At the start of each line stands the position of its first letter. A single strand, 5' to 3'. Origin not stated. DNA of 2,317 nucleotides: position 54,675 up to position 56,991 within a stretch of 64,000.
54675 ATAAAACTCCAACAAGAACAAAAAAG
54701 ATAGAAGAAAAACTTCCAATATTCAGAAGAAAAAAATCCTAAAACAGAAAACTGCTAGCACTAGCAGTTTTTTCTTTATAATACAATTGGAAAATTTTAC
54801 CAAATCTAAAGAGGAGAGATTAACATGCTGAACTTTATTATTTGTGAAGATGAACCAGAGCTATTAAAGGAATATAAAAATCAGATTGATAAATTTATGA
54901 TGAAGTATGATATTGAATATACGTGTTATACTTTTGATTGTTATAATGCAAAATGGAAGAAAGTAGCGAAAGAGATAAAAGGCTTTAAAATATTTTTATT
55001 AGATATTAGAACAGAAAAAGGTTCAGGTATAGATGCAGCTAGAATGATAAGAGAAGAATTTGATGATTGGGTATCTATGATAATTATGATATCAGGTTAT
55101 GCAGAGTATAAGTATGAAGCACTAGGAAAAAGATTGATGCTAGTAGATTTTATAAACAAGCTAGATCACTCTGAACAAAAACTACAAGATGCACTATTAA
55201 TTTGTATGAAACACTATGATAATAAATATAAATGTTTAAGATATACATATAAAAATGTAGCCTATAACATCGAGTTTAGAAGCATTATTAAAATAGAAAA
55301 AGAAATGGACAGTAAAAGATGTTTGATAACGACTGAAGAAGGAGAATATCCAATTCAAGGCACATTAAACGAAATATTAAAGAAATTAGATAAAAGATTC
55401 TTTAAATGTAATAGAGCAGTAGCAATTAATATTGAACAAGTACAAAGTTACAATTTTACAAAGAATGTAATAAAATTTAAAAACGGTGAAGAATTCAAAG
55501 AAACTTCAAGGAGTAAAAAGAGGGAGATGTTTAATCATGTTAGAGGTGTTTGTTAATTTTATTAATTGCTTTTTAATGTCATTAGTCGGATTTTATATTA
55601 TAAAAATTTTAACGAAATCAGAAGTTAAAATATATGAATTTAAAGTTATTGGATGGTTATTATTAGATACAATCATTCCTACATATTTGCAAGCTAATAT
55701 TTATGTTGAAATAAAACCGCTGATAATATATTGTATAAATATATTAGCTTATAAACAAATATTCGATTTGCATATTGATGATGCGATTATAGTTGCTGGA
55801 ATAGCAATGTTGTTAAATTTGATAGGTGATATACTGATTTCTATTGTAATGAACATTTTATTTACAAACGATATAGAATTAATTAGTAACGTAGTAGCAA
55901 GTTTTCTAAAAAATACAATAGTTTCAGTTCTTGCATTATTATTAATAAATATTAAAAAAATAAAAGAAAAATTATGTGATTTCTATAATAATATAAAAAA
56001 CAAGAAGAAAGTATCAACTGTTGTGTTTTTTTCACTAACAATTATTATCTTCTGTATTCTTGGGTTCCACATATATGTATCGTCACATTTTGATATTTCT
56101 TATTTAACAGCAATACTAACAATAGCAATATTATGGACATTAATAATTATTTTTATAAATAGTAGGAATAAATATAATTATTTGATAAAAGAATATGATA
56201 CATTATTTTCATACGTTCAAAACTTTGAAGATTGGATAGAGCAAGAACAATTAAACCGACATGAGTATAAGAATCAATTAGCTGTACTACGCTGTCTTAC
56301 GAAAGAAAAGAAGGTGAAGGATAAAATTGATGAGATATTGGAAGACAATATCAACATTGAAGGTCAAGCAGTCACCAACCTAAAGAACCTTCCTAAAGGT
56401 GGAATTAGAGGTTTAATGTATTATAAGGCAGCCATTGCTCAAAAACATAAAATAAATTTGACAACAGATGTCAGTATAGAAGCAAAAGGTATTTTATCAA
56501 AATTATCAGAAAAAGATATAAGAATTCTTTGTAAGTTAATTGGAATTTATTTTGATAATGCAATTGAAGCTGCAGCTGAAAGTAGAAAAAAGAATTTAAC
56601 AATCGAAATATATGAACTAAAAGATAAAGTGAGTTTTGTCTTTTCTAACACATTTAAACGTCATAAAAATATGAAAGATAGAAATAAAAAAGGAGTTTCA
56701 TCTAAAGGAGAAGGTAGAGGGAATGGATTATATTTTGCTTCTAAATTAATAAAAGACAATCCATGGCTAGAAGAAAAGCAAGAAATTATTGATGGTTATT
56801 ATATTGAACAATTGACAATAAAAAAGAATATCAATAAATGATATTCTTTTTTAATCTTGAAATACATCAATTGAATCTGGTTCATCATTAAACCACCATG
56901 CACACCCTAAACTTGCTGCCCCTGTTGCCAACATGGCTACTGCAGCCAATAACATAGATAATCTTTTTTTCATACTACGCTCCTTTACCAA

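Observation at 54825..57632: Complete agr-type quorum-sensing locus split into two convergent units (agrA-agrC on plus, agrB-agrD on minus)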

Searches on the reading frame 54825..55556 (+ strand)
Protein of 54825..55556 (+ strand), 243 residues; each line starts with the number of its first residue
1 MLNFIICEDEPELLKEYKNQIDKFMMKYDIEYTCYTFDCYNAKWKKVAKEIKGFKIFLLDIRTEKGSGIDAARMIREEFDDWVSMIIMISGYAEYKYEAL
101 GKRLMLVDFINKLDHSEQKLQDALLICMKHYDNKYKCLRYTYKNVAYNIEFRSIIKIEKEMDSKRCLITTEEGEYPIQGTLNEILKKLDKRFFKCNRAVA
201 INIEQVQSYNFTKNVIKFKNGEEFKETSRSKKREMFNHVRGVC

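Call 5: search_protein_families(library=pfam, proteins=[window:54825-55556:+], max_evalue=1)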
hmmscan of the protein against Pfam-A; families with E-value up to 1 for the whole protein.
window:54825-55556:+ (243 aa): 2 families
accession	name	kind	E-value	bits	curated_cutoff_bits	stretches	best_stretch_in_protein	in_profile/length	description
PF04397.21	LytTR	-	8.1e-14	52.1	22.6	1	147-237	4-95/98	LytTr DNA-binding domain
PF00072.30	Response_reg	-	2.3e-06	28.2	30.2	1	5-113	2-100/111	Response regulator receiver domain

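Call 6: search_protein_families(library=ncbifam, proteins=[window:54825-55556:+], max_evalue=1)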
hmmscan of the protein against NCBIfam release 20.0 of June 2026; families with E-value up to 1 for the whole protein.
window:54825-55556:+ (243 aa): 7 families
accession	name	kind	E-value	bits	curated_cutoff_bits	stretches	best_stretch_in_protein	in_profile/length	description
NF046049.1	quorum_RR_AgrA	equivalog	9.5e-13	48.3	400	1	4-229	3-233/238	quorum-sensing response regulator AgrA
NF053854.1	RespRegPhoBBctds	equivalog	0.00017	21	270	1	25-92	13-80/225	two-component system response regulator PhoB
NF045901.1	HisKinLetSLeg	equivalog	0.0007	17.7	1650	1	13-133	674-794/906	two-component system sensor histidine kinase LetS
NF033791.1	ActR_PrrA_rreg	equivalog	0.0047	16.9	250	1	34-125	28-114/173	ActR/PrrA/RegA family redox response regulator transcription factor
NF008469.0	PRK11361.1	equivalog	0.071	11.8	714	1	55-110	50-103/461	acetoacetate metabolism transcriptional regulator AtoC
NF040654.1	MtaA_Meth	equivalog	0.091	11.7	400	1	69-132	123-186/337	methylcobamide:CoM methyltransferase MtaA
NF010223.0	PRK13679.1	equivalog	0.95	9.3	129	1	179-223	46-91/170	hypothetical protein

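Call 81: search_solved_structures(query=window:54825-55556:+, max_evalue=0.01, show_alignments=1)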
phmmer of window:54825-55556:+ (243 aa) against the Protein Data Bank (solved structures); distinct sequences matched with E-value up to 0.01: 4.
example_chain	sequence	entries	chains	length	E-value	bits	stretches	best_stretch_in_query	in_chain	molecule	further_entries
3bs1_A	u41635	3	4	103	6.3e-06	29.1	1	145-231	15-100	Accessory gene regulator protein A | Accessory gene regulator A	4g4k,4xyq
4xqj_A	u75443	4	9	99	8e-06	28.7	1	149-231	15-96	Accessory gene regulator A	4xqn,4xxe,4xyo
4xqq_A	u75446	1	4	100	8.1e-06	28.7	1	149-231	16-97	Accessory gene regulator A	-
5lwk_A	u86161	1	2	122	0.0059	19.3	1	1-95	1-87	Transcriptional regulatory protein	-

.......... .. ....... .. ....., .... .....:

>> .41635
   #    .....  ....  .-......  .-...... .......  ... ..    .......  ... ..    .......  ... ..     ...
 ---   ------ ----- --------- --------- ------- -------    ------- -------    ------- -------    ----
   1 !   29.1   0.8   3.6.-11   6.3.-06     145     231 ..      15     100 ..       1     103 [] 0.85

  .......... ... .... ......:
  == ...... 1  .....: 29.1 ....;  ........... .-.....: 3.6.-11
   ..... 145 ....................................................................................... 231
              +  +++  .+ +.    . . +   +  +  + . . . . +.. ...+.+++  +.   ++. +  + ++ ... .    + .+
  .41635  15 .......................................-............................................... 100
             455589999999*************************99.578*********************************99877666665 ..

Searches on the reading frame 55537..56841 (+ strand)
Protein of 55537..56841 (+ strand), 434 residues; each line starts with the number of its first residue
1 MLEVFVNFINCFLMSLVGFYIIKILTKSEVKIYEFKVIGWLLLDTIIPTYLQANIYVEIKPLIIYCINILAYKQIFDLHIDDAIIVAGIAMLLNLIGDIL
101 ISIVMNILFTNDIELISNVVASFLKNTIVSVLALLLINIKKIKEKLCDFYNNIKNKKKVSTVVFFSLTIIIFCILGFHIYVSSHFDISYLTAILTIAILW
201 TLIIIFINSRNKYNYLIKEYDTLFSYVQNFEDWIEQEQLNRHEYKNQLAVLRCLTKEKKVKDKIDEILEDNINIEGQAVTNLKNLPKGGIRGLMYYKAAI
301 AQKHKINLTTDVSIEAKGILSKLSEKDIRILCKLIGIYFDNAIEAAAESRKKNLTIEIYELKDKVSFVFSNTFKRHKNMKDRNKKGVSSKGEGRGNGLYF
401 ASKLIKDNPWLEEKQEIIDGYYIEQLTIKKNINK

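Call 5: search_protein_families(library=pfam, proteins=[window:55537-56841:+], max_evalue=1)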
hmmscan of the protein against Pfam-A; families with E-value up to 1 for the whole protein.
window:55537-56841:+ (434 aa): 4 families
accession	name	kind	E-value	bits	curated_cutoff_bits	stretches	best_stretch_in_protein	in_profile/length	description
PF14501.12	HATPase_c_5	-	7.1e-07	29.5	22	1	331-405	6-79/102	GHKL domain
PF16214.10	AC_N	-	0.081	12.5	30.9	1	125-213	163-250/415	Adenylyl cyclase N-terminal extracellular and transmembrane region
PF13786.12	DUF4179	-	0.16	12.9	30.1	1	189-257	6-64/94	Domain of unknown function (DUF4179)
PF12006.13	DUF3500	-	0.18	11.7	27.2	1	243-377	156-255/297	Protein of unknown function (DUF3500)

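Call 6: search_protein_families(library=ncbifam, proteins=[window:55537-56841:+], max_evalue=1)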
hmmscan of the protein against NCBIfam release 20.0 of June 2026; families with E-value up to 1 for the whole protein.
window:55537-56841:+ (434 aa): 3 families
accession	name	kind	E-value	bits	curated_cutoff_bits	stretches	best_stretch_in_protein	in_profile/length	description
NF046015.1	HisKinAgrCStaph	equivalog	1.3e-13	50.9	500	1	16-408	7-396/414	quorum-sensing sensor histidine kinase AgrC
NF008298.1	PRK11086.1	subfamily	3.7e-12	45.5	520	1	234-406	330-501/529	DcuS/MalK family sensor histidine kinase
NF041788.1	anti-phage_ZorB1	equivalog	0.016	14.6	400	1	316-366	174-224/243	type I Zorya anti-phage system protein ZorB1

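Call 82: search_solved_structures(query=window:55537-56841:+, max_evalue=0.01, show_alignments=1)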
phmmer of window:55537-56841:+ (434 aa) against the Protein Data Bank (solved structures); distinct sequences matched with E-value up to 0.01: 2.
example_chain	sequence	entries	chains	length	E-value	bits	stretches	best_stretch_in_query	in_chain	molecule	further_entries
6e52_A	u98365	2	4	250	5.9e-11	45.4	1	210-428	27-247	Staphylococcus aureus AgrC histidine kinase module fused to Saccharomyces cerevisiae GCN4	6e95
4bxi_A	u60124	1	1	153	5.6e-08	35.6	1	281-428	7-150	ACCESSORY GENE REGULATOR PROTEIN C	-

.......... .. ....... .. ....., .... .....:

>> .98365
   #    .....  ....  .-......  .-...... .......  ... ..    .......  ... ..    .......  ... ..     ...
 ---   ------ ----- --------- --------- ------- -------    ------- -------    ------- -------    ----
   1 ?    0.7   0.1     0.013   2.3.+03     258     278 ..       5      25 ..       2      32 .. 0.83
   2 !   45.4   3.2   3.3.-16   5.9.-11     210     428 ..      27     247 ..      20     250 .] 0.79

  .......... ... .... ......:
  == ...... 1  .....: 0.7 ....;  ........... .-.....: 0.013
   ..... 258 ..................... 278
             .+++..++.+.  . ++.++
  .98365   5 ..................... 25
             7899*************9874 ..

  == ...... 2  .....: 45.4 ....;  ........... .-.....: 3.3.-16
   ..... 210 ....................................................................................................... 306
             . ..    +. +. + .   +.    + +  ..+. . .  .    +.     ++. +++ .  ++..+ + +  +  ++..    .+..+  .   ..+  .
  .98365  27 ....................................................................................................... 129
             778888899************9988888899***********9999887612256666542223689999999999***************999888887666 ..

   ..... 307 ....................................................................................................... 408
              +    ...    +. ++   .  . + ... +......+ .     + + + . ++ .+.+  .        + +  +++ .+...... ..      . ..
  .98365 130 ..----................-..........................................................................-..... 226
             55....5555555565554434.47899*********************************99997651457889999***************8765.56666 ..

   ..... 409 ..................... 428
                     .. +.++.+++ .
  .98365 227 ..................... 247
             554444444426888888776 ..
